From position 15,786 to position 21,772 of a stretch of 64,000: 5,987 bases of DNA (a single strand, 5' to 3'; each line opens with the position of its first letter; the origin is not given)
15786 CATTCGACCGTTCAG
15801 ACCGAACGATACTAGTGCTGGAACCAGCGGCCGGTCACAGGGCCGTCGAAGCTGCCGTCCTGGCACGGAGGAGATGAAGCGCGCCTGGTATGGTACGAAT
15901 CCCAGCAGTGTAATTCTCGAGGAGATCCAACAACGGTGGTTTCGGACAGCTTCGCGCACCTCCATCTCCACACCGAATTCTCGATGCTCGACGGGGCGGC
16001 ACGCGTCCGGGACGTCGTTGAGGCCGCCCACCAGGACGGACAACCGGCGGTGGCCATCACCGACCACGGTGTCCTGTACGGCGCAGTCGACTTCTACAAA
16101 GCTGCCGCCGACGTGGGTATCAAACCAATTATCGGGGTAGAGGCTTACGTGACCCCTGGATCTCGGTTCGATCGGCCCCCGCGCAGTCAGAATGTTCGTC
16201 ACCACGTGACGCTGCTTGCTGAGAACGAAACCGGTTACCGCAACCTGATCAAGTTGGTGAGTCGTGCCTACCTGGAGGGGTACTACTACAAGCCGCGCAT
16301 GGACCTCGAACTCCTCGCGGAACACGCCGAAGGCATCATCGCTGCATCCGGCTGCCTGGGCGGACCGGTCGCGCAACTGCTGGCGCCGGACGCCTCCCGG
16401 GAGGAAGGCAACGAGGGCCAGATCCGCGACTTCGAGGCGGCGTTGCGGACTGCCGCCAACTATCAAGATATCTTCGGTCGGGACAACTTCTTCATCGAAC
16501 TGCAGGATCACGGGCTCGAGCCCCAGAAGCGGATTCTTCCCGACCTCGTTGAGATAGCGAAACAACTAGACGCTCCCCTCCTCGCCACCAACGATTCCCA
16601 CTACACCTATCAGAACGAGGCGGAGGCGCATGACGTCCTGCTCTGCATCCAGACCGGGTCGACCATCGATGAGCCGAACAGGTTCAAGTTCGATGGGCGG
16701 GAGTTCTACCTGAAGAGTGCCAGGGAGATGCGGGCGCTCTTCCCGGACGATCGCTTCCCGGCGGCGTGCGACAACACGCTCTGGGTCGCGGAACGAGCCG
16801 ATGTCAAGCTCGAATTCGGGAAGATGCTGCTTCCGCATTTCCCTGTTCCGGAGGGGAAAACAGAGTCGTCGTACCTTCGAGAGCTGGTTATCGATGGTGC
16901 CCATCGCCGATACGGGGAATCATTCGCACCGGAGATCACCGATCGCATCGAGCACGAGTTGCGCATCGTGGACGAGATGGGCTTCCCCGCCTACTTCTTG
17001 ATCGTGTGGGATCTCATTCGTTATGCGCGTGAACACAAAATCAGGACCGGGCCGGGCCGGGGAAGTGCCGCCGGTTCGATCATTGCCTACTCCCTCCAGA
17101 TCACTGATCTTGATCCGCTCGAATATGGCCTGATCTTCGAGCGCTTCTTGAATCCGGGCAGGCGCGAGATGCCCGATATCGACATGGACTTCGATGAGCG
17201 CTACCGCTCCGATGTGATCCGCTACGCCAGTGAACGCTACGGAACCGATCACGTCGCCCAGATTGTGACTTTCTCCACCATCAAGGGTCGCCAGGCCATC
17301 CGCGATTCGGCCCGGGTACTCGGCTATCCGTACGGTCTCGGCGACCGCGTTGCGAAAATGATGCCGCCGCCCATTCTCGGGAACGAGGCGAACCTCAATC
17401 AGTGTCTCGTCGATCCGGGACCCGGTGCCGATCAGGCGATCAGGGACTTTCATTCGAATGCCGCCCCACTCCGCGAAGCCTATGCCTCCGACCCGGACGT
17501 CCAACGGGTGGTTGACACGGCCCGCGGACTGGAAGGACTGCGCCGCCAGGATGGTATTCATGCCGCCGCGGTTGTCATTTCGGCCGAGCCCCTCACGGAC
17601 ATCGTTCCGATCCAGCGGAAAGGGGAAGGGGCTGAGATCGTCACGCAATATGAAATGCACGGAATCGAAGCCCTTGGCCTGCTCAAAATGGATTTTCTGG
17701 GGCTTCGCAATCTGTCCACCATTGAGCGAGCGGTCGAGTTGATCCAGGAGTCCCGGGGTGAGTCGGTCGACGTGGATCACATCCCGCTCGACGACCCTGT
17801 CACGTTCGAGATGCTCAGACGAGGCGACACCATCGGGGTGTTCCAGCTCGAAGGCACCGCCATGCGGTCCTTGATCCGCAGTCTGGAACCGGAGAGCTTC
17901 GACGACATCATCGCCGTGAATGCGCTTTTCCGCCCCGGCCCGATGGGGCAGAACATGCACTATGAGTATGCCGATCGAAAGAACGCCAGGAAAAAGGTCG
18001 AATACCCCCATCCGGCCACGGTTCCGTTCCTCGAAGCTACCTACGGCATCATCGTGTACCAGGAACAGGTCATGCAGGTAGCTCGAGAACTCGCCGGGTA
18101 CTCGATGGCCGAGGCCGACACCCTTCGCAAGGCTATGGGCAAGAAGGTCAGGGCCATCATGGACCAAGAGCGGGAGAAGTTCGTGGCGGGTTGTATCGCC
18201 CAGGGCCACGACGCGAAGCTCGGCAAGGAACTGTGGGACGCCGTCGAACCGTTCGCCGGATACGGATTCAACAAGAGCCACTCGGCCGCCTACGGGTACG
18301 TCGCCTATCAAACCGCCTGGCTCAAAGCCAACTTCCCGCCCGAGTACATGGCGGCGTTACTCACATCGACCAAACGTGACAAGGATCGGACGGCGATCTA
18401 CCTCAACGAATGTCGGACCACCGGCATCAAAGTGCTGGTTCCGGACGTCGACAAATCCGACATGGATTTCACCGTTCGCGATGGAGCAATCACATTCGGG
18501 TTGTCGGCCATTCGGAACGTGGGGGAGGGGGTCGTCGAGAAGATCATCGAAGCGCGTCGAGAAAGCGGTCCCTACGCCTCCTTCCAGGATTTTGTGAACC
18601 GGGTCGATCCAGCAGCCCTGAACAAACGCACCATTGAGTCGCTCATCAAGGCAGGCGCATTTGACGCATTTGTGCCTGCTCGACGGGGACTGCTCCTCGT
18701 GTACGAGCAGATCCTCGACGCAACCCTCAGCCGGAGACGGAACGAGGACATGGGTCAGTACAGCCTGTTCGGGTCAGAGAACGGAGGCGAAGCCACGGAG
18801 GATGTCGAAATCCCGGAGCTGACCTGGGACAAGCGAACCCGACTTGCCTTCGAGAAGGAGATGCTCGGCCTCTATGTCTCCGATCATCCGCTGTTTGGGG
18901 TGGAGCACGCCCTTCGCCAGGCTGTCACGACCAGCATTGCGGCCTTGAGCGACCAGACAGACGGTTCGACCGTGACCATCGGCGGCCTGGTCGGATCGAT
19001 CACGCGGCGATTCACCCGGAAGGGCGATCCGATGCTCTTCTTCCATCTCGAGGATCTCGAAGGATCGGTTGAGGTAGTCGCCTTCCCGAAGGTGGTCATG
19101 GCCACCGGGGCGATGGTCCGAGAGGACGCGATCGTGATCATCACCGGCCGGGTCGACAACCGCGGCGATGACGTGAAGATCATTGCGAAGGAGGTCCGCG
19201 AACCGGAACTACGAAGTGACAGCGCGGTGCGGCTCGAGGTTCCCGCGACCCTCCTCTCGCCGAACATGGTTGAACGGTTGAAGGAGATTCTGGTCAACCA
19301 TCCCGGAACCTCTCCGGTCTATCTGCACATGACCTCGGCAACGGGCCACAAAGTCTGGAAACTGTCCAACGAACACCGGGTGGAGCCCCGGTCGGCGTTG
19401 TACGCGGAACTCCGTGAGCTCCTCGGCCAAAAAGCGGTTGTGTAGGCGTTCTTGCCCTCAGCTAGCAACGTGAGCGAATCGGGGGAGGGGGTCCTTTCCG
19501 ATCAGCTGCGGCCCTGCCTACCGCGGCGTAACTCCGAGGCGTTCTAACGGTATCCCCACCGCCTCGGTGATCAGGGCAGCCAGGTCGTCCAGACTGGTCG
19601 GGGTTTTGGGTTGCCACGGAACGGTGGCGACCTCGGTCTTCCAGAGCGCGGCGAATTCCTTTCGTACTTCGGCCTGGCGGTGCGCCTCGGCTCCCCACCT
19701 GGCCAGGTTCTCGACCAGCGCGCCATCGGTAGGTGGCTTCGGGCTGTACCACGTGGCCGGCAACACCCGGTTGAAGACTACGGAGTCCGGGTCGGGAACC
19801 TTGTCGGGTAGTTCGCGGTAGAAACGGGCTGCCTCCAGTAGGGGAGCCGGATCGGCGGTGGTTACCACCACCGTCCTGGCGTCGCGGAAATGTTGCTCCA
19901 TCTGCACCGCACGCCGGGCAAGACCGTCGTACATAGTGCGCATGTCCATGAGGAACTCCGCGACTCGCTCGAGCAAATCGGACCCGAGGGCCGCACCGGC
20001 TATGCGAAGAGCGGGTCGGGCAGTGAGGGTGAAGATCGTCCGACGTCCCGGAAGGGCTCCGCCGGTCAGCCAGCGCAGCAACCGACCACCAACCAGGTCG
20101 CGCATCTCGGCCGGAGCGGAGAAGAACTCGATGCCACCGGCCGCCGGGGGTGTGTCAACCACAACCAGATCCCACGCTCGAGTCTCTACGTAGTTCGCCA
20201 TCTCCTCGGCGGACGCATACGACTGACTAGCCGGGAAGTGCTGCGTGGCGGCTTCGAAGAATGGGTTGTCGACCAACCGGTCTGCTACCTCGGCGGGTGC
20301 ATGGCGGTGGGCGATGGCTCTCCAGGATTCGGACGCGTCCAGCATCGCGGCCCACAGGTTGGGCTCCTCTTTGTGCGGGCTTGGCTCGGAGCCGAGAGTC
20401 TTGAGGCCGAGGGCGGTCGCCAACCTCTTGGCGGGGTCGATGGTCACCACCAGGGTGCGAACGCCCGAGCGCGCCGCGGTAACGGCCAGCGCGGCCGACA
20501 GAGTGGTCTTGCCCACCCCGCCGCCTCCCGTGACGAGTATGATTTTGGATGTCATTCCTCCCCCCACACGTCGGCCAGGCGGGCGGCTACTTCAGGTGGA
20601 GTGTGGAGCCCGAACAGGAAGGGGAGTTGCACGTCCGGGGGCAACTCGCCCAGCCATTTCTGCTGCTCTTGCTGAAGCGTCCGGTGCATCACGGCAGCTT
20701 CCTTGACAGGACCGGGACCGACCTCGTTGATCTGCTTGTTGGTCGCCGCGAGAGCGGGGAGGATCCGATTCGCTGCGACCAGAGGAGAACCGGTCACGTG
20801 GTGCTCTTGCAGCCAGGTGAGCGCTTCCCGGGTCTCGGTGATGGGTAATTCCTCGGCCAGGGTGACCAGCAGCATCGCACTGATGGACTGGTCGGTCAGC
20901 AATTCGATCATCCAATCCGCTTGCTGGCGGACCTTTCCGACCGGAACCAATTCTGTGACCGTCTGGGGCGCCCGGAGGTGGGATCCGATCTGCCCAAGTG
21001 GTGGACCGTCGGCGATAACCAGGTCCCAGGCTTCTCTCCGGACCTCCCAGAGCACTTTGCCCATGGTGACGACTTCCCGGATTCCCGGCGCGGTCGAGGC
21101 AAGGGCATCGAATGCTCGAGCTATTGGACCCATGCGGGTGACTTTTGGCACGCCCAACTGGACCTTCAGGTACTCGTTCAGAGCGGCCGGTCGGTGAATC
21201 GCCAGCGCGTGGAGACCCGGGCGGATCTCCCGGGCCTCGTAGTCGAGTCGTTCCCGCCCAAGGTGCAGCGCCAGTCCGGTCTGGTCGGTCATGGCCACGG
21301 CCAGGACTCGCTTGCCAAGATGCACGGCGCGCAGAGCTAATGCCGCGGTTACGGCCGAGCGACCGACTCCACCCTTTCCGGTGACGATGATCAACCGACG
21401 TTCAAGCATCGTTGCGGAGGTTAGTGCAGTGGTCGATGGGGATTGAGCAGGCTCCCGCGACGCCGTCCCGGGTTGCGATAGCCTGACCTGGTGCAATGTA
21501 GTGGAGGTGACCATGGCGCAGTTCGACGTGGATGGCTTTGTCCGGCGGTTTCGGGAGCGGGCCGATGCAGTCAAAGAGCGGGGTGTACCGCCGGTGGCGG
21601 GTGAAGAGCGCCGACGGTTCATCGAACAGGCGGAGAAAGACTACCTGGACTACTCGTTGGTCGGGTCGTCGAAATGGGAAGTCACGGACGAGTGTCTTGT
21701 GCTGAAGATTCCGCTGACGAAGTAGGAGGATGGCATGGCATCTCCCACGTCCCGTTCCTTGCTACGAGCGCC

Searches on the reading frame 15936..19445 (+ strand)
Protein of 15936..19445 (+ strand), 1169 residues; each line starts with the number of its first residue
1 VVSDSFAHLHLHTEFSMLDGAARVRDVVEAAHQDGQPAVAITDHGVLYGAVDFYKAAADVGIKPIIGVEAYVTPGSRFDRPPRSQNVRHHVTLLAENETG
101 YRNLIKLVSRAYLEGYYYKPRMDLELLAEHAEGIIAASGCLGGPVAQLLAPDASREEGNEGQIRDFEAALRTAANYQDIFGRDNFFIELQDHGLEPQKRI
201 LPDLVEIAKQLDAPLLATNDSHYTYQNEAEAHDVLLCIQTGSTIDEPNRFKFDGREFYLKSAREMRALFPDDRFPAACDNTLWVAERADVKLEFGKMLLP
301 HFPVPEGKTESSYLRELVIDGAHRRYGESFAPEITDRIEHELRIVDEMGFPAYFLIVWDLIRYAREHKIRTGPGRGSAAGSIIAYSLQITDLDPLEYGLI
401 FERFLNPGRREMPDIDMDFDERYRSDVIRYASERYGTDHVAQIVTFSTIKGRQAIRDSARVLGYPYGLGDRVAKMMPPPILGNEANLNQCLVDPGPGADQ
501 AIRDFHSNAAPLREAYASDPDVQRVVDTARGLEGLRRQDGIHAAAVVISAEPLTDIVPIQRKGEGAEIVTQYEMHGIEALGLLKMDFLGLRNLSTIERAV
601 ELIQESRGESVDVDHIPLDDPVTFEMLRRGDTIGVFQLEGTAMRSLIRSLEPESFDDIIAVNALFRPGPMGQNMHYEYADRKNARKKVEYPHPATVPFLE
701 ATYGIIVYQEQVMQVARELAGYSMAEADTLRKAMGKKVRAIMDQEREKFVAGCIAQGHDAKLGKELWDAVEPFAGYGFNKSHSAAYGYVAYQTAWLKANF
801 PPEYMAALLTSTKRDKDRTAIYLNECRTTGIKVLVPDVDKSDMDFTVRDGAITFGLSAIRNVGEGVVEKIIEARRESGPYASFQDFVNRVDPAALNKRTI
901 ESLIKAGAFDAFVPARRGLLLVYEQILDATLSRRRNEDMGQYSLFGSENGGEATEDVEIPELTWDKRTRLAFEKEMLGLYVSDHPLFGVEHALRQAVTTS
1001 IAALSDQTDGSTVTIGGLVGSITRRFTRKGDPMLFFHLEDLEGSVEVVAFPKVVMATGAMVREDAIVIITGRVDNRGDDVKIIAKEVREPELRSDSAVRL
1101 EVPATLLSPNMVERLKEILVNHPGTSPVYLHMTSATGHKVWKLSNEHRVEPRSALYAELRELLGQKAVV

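Call 70: find_related_loci(query=window:15936-19445:+, collection=metagenome_contigs, flank=10000)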
Query window:15936-19445:+ (1169 aa) in metagenome_contigs; peptide patterns used: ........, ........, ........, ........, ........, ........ (x = any residue, [..] = any of these).
600 stretches matched a pattern (row limit reached: there are more); 594 encode a relative of the query (tblastn E <= 1e-3); the best 80 are kept; 80 distinct loci.
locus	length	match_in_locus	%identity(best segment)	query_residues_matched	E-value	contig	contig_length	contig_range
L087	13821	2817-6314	75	4-1169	0e+0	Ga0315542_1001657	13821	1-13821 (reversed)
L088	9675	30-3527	74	4-1169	0e+0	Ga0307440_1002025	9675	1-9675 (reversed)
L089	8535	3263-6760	74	4-1169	0e+0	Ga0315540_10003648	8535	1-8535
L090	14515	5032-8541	73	1-1169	0e+0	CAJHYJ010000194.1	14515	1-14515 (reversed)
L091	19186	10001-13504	69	1-1169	0e+0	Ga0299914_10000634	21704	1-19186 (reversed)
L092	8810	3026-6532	67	1-1169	0e+0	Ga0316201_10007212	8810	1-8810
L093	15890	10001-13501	68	3-1169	0e+0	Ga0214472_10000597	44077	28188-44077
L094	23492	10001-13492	68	6-1169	0e+0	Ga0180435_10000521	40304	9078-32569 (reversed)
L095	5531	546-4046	66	3-1169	0e+0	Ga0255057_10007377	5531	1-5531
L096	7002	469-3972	68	1-1169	0e+0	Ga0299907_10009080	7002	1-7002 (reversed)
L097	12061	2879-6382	64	1-1168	0e+0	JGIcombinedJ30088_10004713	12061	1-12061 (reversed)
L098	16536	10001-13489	65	5-1169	0e+0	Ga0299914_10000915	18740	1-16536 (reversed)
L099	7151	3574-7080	64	2-1169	0e+0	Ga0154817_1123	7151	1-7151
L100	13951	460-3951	64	5-1169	0e+0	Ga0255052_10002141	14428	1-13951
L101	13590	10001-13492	64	5-1169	0e+0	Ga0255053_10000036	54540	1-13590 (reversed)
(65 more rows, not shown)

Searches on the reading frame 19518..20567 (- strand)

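Call 67: search_protein_families(library=pfam, proteins=[window:19518-20567:-], max_evalue=0.0001)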
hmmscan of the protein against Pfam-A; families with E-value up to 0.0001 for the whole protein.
window:19518-20567:- (349 aa): 7 families
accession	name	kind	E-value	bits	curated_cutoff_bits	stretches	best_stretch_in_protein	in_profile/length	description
PF02374.21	ArsA_ATPase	-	3.7e-28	99.1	24.3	1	8-306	2-276/305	Anion-transporting ATPase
PF13614.12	AAA_31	-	3.3e-10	40.6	27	1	9-145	4-131/177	AAA domain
PF01656.29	CbiA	-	1.5e-09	38.3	25.4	1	9-119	1-54/125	CobQ/CobB/MinD/ParA nucleotide binding domain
PF10609.15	ParA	-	6.1e-06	26.3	27.1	0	6-44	3-41/246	NUBPL iron-transfer P-loop NTPase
PF13481.12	AAA_25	-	8.1e-06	26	27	1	8-156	34-167/195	AAA domain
PF06745.19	ATPase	-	4.7e-05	23.3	26.6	1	2-47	14-60/231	KaiC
PF13191.12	AAA_16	-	4.9e-05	24.3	32.6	0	8-106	25-119/167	AAA ATPase domain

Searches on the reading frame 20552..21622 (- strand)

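Call 67: search_protein_families(library=pfam, proteins=[window:20552-21622:-], max_evalue=0.0001)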
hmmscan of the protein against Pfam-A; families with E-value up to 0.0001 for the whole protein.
window:20552-21622:- (356 aa): 3 families
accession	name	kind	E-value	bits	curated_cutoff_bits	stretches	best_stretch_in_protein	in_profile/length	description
PF02374.21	ArsA_ATPase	-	8.6e-20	71.6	24.3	1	76-232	2-159/305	Anion-transporting ATPase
PF13614.12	AAA_31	-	4.3e-05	24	27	0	78-208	5-127/177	AAA domain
PF10609.15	ParA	-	9.9e-05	22.3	27.1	0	75-106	4-35/246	NUBPL iron-transfer P-loop NTPase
